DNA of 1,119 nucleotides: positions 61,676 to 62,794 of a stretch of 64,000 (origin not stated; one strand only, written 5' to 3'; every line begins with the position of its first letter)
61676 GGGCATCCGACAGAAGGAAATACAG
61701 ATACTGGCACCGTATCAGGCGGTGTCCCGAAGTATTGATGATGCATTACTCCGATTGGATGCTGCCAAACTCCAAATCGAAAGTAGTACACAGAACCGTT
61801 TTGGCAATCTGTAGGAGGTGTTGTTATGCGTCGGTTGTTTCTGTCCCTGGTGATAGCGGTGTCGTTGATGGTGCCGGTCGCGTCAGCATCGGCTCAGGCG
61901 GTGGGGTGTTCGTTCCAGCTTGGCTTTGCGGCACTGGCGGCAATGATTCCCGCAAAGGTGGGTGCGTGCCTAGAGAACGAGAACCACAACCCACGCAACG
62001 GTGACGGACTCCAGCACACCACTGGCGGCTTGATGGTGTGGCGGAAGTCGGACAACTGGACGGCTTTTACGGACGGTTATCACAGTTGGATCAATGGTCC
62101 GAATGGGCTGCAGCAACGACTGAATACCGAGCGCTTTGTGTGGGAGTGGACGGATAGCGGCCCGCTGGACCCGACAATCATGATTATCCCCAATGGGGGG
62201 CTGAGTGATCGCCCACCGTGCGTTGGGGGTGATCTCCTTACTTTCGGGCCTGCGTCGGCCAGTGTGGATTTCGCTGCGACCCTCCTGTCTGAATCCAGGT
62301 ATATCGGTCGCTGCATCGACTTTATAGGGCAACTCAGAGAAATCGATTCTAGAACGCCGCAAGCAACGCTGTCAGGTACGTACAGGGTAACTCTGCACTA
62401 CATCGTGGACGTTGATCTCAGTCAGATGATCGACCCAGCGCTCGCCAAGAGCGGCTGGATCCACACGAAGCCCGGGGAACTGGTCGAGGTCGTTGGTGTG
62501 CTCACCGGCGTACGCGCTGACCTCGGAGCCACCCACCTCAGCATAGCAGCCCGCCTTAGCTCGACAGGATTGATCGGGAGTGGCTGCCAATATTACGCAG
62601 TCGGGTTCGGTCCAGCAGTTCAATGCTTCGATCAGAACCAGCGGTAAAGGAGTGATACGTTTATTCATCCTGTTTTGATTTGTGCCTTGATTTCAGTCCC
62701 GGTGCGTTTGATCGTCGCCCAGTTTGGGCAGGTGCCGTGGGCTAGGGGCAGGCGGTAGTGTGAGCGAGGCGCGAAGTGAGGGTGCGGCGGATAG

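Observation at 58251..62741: Array of accessory gene cassettes each led by a conserved 40-bp hairpin + Shine-Dalgarno element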

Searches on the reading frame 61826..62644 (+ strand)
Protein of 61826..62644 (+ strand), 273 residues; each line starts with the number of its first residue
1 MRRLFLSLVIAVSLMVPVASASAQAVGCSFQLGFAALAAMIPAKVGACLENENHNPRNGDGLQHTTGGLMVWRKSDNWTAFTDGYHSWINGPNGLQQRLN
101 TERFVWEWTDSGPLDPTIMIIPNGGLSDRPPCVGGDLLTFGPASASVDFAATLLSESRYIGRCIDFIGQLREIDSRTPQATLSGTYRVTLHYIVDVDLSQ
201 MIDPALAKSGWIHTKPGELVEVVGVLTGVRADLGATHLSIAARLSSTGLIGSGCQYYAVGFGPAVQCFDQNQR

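Call 12: search_protein_families(library=pfam, proteins=[window:61826-62644:+], max_evalue=0.01)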
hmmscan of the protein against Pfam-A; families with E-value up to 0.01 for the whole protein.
window:61826-62644:+ (273 aa): 0 families

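Call 13: search_protein_families(library=phrogs, proteins=[window:61826-62644:+], max_evalue=0.01)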
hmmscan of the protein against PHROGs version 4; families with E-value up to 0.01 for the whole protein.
window:61826-62644:+ (273 aa): 0 families

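Call 21: find_homologous_proteins(query=window:61826-62644:+)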
Query window:61826-62644:+ (273 aa): 605 proteins with E <= 0.001 among 3378 candidates; the best 120 are listed.
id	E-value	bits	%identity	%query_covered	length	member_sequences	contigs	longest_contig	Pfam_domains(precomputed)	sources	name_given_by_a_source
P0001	1.9e-183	626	100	100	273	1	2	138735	-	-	-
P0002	3.3e-49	186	77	39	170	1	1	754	-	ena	-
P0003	6.1e-49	185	69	44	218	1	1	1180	-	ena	-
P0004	7.5e-48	181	76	39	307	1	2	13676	-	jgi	-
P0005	1.1e-47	181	73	40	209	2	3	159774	-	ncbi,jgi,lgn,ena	-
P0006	1.6e-44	171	69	39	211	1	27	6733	-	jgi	jgi:hypothetical protein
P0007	2.3e-44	170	69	39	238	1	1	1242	-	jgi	jgi:hypothetical protein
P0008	1.5e-43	167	57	46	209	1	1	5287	-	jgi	-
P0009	7.6e-43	165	67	39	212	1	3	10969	-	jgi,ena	-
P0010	2.8e-42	163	66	39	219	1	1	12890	-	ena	-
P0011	6.0e-42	162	79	29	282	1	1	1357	-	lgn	-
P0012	8.3e-42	162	67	39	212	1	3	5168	-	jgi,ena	-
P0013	8.6e-42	162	77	30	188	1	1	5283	-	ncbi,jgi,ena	-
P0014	8.8e-42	162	67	39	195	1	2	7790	-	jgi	jgi:hypothetical protein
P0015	1.1e-41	161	61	41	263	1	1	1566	-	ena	-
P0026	3.1e-40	156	64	39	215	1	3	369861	-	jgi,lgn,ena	-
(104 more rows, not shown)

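Call 22: find_encoding_contigs(protein=P0001, flank=10000, max_places=6)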
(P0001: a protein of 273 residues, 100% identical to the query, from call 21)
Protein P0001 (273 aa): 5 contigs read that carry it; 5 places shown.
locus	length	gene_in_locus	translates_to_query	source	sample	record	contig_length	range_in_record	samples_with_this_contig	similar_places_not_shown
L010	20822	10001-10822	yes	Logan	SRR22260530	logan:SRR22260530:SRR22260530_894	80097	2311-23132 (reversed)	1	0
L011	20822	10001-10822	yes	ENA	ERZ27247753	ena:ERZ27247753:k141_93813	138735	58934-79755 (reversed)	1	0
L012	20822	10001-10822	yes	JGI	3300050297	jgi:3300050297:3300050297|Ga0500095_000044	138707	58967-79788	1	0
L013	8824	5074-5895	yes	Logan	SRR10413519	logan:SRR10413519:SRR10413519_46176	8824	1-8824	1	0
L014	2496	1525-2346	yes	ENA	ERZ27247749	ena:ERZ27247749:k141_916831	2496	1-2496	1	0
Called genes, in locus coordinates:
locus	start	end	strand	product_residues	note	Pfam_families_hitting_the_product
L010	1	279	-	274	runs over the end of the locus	PF13392:HNH_3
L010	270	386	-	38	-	-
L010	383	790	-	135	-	-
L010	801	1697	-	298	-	PF04098:Rad52_Rad22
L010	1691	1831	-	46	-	-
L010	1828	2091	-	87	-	-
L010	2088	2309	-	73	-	-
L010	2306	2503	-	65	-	-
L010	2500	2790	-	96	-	-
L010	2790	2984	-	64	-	-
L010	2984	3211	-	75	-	-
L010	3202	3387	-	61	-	-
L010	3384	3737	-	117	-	-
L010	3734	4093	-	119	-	PF12728:HTH_17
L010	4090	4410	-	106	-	-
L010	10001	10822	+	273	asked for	-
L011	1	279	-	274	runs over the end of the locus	PF13392:HNH_3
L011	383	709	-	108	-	-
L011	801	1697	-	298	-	PF04098:Rad52_Rad22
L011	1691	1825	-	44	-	-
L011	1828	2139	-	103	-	-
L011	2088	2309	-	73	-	-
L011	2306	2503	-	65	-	-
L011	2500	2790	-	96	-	-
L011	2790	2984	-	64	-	-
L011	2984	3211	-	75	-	-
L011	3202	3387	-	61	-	-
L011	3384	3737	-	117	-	-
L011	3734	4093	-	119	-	PF12728:HTH_17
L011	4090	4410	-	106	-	-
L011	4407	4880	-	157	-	-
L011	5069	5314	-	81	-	-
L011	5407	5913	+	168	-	PF13560:HTH_31 (weak), PF01381:HTH_3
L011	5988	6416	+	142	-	PF06114:Peptidase_M78 (weak), PF10463:Peptidase_U49 (weak)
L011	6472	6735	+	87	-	PF13248:Zn_ribbon_3 (weak)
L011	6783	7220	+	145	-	-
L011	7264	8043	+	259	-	-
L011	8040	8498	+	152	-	-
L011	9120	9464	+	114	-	-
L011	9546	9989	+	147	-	-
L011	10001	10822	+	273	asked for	-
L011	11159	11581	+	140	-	-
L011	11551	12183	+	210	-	-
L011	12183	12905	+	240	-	-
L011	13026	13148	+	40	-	-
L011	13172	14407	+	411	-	PF14659:Phage_int_SAM_3, PF22022:Phage_int_M (weak), PF00589:Phage_integrase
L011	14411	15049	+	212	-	PF01936:NYN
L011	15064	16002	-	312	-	PF02779:Transket_pyr, PF02780:Transketolase_C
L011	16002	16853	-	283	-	PF00456:Transketolase_N, PF00676:E1_dh (weak), PF13292:DXP_synthase_N (weak)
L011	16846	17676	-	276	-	PF01261:AP_endonuc_2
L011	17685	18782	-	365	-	PF01408:GFO_IDH_MocA, PF02894:GFO_IDH_MocA_C, PF22725:GFO_IDH_MocA_C3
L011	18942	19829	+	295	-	PF01842:ACT, PF00551:Formyl_trans_N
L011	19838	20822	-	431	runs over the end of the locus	PF01636:APH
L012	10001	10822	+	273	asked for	-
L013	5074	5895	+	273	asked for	-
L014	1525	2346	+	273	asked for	-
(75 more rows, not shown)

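Call 23: find_related_loci(query=L011:13172-14404:+, collection=genome_contigs, flank=10000)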
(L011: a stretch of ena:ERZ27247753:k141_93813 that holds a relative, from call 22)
Query L011:13172-14404:+ (411 aa) in genome_contigs; peptide patterns used: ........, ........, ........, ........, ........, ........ (x = any residue, [..] = any of these).
29 stretches matched a pattern, but none encodes a relative of the query by tblastn (E <= 1e-3).

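Call 33: find_homologous_proteins(query=L011:13172-14404:+, max_evalue=1e-30)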
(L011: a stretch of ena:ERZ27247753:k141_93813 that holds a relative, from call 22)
Query L011:13172-14404:+ (411 aa): 328 proteins with E <= 1e-30 among 8000 candidates; the best 120 are listed.
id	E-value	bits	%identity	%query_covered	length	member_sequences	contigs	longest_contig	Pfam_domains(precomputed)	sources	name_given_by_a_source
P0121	4.4e-271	917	100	100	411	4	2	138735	PF14659.13,PF22022.3,PF00589.28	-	-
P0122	2.5e-79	285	41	91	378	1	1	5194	PF14659.13,PF00589.28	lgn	-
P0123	1.1e-76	277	39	92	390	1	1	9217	PF14659.13,PF00589.28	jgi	jgi:integrase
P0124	3.0e-76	275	42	86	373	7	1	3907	PF14659.13,PF00589.28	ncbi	-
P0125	2.6e-75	272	40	94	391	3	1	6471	PF14659.13,PF00589.28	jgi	jgi:integrase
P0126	1.6e-74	270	40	91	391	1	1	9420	PF14659.13,PF00589.28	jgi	jgi:integrase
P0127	2.5e-74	269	43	85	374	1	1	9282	PF14659.13,PF00589.28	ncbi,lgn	-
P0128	1.3e-72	263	40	90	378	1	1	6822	PF14659.13,PF00589.28,PF02899.24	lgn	-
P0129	1.9e-72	263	39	90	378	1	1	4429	PF14659.13,PF00589.28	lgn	-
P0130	2.6e-72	262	41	90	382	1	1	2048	PF00589.28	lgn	-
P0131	2.9e-72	262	38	86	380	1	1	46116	PF14659.13,PF00589.28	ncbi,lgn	-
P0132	7.3e-72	261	40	90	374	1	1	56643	PF14659.13,PF00589.28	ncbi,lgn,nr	ncbi:MAG TPA: site-specific integrase [Dehalococcoidia bacterium]|nr:site-specific integrase [Dehalo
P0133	1.9e-71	259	40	91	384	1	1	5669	PF14659.13,PF00589.28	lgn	-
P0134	2.5e-71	259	38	86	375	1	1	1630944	PF14659.13,PF00589.28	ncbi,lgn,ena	-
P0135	4.0e-71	258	39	86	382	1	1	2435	PF14659.13,PF00589.28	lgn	-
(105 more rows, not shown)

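Call 40: find_encoding_contigs(protein=P0005, flank=4000, max_places=3)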
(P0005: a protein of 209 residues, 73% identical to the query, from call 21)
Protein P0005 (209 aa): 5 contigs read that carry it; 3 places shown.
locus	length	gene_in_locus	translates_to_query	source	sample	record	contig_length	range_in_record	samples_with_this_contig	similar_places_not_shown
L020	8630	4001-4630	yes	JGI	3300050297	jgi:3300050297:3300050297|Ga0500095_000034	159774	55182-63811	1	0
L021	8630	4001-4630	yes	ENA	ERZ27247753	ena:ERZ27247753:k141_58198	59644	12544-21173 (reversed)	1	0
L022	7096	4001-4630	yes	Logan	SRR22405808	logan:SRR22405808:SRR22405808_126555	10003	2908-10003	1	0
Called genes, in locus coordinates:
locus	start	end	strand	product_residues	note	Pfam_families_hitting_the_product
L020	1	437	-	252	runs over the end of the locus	PF16955:OFeT_1 (weak)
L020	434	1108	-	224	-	PF20229:ChrB_N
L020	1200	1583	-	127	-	PF00903:Glyoxalase, PF18029:Glyoxalase_6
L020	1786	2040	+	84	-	-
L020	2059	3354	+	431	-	PF02417:Chromate_transp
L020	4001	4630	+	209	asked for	-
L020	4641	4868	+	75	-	PF01679:Pmp3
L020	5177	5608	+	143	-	PF19267:CIS_spike_tip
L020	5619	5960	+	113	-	-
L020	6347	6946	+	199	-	PF00583:Acetyltransf_1, PF13508:Acetyltransf_7, PF13673:Acetyltransf_10 (weak), PF08445:FR47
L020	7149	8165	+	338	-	PF08100:Dimerisation, PF00891:Methyltransf_2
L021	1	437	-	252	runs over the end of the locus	PF16955:OFeT_1 (weak)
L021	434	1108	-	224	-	PF20229:ChrB_N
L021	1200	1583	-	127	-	PF00903:Glyoxalase, PF18029:Glyoxalase_6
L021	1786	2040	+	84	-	-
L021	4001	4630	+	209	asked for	-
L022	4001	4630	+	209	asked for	-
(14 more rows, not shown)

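Call 41: find_encoding_contigs(protein=P0004, flank=6000, max_places=2)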
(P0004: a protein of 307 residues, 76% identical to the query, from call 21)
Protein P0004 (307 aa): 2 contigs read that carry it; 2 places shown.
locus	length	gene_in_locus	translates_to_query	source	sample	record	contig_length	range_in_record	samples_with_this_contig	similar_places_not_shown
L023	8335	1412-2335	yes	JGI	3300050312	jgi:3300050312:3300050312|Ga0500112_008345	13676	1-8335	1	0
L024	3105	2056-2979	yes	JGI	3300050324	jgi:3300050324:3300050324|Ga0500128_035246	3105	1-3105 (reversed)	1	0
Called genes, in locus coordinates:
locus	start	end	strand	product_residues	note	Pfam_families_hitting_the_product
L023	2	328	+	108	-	?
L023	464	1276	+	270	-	PF12587:DUF3761 (weak)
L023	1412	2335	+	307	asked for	-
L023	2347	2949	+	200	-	PF13240:Zn_Ribbon_1 (weak)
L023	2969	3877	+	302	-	-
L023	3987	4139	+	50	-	-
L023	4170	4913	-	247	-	-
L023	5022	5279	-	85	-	-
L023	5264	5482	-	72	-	-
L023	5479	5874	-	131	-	PF19067:DUF5763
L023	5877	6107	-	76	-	-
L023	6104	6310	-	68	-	-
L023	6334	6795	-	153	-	-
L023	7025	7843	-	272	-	PF00665:rve (weak), PF13610:DDE_Tnp_IS240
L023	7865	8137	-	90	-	-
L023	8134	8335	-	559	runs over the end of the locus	-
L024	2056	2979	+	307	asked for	-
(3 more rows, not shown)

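Call 50: find_encoding_contigs(protein=P0026, flank=10000, max_places=2)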
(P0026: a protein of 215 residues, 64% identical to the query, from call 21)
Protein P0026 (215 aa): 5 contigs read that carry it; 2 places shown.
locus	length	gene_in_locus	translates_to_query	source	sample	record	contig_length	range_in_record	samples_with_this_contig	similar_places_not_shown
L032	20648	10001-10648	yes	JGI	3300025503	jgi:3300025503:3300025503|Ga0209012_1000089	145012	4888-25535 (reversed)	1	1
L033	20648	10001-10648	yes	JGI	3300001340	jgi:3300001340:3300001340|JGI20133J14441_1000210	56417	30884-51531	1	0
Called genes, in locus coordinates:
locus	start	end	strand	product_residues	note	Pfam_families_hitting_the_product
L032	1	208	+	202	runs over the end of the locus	PF06863:DUF1254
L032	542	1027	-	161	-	-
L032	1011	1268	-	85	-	-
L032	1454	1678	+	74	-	-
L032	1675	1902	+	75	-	PF01909:NTP_transf_2, PF18765:Polbeta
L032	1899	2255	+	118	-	PF01934:HepT-like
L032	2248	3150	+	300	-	PF02899:Phage_int_SAM_1, PF13495:Phage_int_SAM_4, PF00589:Phage_integrase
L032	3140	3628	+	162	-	-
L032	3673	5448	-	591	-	-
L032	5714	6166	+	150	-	-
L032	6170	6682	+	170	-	-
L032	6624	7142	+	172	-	-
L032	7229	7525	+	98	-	-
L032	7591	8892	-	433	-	-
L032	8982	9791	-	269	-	-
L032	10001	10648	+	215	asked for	-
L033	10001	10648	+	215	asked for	-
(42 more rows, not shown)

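Call 52: find_encoding_contigs(protein=P0006, flank=6000, max_places=3)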
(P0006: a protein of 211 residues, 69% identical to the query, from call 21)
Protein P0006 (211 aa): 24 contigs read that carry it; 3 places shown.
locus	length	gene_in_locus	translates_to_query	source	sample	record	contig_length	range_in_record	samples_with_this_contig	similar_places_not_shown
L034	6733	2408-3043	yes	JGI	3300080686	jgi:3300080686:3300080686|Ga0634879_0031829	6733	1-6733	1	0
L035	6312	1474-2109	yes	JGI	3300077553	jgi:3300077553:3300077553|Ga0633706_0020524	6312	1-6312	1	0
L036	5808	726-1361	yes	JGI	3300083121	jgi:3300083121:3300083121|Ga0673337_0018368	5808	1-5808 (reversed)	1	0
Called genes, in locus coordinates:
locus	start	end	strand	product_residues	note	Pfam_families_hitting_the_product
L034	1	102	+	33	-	?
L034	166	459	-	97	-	-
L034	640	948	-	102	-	-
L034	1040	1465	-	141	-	-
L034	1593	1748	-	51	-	-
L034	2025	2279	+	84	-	-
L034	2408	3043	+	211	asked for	-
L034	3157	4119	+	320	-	-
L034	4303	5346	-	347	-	-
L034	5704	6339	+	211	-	PF13384:HTH_23 (weak), PF13551:HTH_29 (faint), PF13565:HTH_32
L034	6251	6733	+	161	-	?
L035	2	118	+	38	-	?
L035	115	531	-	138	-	-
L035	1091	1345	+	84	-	-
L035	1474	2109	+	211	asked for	-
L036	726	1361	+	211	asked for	-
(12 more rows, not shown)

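Call 53: find_encoding_contigs(protein=P0009, flank=8000, max_places=2)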
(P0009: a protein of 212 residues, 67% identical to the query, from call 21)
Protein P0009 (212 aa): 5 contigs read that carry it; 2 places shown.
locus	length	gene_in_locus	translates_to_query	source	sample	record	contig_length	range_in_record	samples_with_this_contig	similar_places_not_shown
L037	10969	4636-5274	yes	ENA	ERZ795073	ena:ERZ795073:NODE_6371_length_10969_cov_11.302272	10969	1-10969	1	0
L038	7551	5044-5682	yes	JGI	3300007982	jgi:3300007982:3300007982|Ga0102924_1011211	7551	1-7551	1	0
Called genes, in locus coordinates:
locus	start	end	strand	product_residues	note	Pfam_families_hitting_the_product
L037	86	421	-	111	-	-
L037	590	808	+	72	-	PF12844:HTH_19, PF13413:HTH_25, PF13560:HTH_31, PF01381:HTH_3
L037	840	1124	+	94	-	-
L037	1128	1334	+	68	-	-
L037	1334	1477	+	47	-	-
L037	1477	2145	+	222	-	-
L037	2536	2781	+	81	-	PF14076:DUF4258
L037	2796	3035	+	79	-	PF10049:DUF2283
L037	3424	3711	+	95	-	-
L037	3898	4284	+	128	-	-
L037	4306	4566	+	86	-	-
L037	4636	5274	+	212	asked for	-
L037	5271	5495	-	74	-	-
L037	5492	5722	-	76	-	-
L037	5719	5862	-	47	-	-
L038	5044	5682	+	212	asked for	-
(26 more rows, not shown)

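Call 54: find_encoding_contigs(protein=P0010, flank=8000, max_places=2)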
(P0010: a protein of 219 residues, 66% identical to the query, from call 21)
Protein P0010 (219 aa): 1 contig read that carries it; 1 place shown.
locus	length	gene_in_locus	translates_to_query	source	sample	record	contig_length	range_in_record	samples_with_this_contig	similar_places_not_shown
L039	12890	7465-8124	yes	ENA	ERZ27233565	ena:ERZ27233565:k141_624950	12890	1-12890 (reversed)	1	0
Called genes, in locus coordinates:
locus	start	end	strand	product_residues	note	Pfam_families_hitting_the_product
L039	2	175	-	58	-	?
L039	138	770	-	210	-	-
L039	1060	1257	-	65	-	-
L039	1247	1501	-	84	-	-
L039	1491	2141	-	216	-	-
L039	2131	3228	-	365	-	-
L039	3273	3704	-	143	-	-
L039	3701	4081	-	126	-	-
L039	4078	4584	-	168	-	-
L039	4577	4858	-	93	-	-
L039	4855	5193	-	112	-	PF12728:HTH_17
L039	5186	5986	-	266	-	-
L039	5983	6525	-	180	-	-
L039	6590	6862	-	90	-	-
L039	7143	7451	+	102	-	PF00717:Peptidase_S24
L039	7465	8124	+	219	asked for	-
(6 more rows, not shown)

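Call 64: find_encoding_contigs(protein=P0013, flank=5000, max_places=3)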
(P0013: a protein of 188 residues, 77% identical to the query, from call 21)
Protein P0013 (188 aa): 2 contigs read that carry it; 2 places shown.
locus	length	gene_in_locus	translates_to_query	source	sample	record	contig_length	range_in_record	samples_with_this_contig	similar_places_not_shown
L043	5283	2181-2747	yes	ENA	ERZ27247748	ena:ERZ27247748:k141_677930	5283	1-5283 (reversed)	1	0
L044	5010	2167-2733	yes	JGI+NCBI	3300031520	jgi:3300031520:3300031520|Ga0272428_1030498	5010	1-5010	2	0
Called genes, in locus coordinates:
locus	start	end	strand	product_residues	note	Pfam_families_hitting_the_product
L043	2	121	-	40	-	?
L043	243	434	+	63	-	PF12728:HTH_17, PF00376:MerR (weak), PF13411:MerR_1 (weak)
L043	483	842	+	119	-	-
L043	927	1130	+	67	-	-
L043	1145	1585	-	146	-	PF12728:HTH_17 (weak)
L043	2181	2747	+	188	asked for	-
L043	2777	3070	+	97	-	-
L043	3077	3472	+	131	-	PF00589:Phage_integrase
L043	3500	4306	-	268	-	PF02861:Clp_N, PF27540:Mb1296_C (weak)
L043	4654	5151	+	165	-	PF12728:HTH_17 (faint)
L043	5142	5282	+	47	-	?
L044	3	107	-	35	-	?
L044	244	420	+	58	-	PF12728:HTH_17, PF13411:MerR_1 (weak), PF00376:MerR (weak)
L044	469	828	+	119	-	-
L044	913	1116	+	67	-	-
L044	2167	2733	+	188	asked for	-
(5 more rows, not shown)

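Call 65: find_encoding_contigs(protein=P0011, flank=3000, max_places=3)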
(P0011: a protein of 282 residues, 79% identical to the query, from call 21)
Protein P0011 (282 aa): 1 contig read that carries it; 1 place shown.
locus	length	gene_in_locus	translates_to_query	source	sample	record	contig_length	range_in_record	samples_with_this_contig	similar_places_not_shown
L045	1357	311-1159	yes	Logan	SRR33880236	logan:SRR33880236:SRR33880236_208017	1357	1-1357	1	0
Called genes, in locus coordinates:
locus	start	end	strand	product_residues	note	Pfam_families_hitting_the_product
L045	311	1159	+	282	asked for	-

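Call 72: search_protein_families(library=ncbifam, proteins=[L011:13172-14404:+], max_evalue=0.001)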
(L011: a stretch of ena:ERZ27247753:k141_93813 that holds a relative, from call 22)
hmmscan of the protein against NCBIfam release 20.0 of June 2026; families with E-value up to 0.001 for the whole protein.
L011:13172-14404:+ (411 aa): 9 families
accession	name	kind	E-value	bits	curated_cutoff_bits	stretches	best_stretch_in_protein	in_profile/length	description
NF040815.2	recomb_XerA_Arch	equivalog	9.4e-17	61.4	220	2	134-226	60-151/263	site-specific tyrosine recombinase/integron integrase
TIGR02225.1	recomb_XerD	equivalog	4.8e-15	55.7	329.6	1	103-355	34-274/290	site-specific tyrosine recombinase XerD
NF001399.0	PRK00283.1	subfamily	1.5e-13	50.7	279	1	92-355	33-283/300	tyrosine recombinase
TIGR02224.1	recomb_XerC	equivalog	9.2e-13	48.2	335.15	1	110-357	44-279/295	tyrosine recombinase XerC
TIGR02249.1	integrase_gron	subfamily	2.3e-08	33.8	265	1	300-355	245-300/315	integron integrase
NF003462.0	PRK05084.1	equivalog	6.3e-07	28.4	267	1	314-368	304-357/360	tyrosine recombinase XerS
NF011946.0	PRK15417.1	equivalog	2.9e-06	26.7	435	1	294-357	255-317/337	integron integrase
NF002331.0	PRK01287.1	subfamily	3.3e-05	23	371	1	142-357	111-314/365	site-specific tyrosine recombinase XerC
NF007370.0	PRK09870.1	subfamily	9.4e-05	22.1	221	1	190-349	31-174/200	tyrosine-type DNA invertase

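Call 75: find_encoding_contigs(protein=L020:7149-8162:+, flank=10000, max_places=1)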
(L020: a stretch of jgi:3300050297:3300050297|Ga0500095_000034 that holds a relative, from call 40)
Protein L020:7149-8162:+ (338 aa): 2 contigs read that carry it; 1 place shown.
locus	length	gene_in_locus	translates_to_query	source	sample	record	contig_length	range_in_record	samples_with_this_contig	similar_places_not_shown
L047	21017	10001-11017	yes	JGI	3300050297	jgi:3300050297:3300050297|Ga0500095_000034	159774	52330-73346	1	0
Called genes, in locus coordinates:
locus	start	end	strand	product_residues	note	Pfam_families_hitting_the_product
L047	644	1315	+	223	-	PF19538:DUF6062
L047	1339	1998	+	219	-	-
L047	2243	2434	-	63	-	-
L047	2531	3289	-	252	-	PF16955:OFeT_1 (weak)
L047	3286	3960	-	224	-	PF20229:ChrB_N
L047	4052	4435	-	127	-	PF00903:Glyoxalase, PF18029:Glyoxalase_6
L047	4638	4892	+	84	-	-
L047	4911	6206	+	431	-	PF02417:Chromate_transp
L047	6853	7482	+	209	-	-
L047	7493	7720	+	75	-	PF01679:Pmp3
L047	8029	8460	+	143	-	PF19267:CIS_spike_tip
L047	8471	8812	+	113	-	-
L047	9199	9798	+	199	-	PF00583:Acetyltransf_1, PF13508:Acetyltransf_7, PF13673:Acetyltransf_10 (weak), PF08445:FR47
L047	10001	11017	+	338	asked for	PF08100:Dimerisation, PF00891:Methyltransf_2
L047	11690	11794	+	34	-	-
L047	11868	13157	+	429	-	-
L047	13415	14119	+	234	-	PF04945:YHS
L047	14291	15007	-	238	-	PF01794:Ferric_reduct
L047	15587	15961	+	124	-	PF02583:Trns_repr_metal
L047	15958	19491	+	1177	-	PF00403:HMA, PF19803:DUF6286 (faint), PF00403:HMA, PF00122:E1-E2_ATPase, PF00702:Hydrolase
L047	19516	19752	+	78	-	PF00403:HMA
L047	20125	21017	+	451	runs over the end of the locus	PF03773:ArsP_1, PF04945:YHS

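Call 76: find_encoding_contigs(protein=L020:434-1105:-, flank=10000, max_places=1)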
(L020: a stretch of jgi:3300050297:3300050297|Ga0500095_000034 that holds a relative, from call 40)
Protein L020:434-1105:- (223 aa): no gene with exactly this product is on record in the collection.

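Call 82: search_protein_families(library=pfam, proteins=[L023:1251-1391:+, L047:7493-7717:+], max_evalue=10)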
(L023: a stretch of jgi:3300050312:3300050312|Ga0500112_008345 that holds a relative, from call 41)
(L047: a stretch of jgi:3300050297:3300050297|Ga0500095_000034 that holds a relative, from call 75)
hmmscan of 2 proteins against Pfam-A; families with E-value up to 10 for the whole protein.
L023:1251-1391:+ (47 aa): 20 families
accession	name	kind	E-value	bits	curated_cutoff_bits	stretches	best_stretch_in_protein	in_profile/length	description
PF13248.11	Zn_ribbon_3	-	2.8e-07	30.2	27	1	16-37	2-23/26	zinc-ribbon domain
PF13240.11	Zn_Ribbon_1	-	1.6e-06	28.1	25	1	18-37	1-20/23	zinc-ribbon domain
PF12773.13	DZR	-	5.7e-05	23.6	27.3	1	17-37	25-45/45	Double zinc ribbon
PF17032.10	Zn_ribbon_15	-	0.00051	21.2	28.9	1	16-37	52-73/73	zinc-ribbon family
PF14803.11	Zn_ribbon_Nudix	-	0.011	16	25.6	1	17-27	1-11/34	Nudix N-terminal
PF18912.6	DZR_2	-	0.015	15.5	27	1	14-36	34-55/56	Double zinc ribbon domain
PF10571.15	UPF0547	-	0.018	15.6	29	1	19-37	3-21/26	Uncharacterised protein family UPF0547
PF12172.15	zf-ChsH2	-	0.032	14.4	23.2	1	14-38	9-33/37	ChsH2, rubredoxin-like zinc ribbon domain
PF10083.14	DUF2321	-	0.045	13.8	24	2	10-25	61-76/157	Uncharacterized protein conserved in bacteria (DUF2321)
PF24460.1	DUF7575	-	0.047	13.5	28.5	1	17-37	4-24/28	Domain of unknown function (DUF7575)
PF01529.25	DHHC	-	0.1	13.1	28.7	1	16-40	5-29/133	DHHC palmitoyltransferase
PF12837.12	Fer4_6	-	0.17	12.4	25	1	31-42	7-18/24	4Fe-4S binding domain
PF12797.12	Fer4_2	-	0.21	12.1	24.5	1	31-42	8-19/22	4Fe-4S binding domain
PF07754.17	HVO_2753_ZBP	-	0.24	11.6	33.2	1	9-28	10-28/46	Small zinc finger protein HVO_2753-like, Zn-binding pocket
PF06556.16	ASFV_p27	-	0.35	11.4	25.4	1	16-37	93-115/131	IAP-like protein p27 C-terminus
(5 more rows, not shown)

L047:7493-7717:+ (75 aa): 3 families
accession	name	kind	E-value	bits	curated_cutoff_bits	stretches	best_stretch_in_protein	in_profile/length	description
PF01679.22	Pmp3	-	9.3e-16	58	22.9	1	8-53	2-48/49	Proteolipid membrane potential modulator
PF09794.14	Avl9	-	0.09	11.8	22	1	9-64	177-232/379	Transport protein Avl9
PF20382.3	DUF6677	-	0.13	13.3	24.3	1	11-64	3-56/116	Family of unknown function (DUF6677)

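Call 86: find_encoding_contigs(protein=P0003, flank=3000, max_places=4)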
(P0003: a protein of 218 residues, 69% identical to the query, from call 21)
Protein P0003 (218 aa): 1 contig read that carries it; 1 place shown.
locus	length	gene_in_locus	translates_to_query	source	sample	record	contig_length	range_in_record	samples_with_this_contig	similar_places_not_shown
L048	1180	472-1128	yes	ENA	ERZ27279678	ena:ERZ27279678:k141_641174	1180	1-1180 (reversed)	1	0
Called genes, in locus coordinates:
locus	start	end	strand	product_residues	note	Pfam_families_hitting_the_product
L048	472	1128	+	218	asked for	-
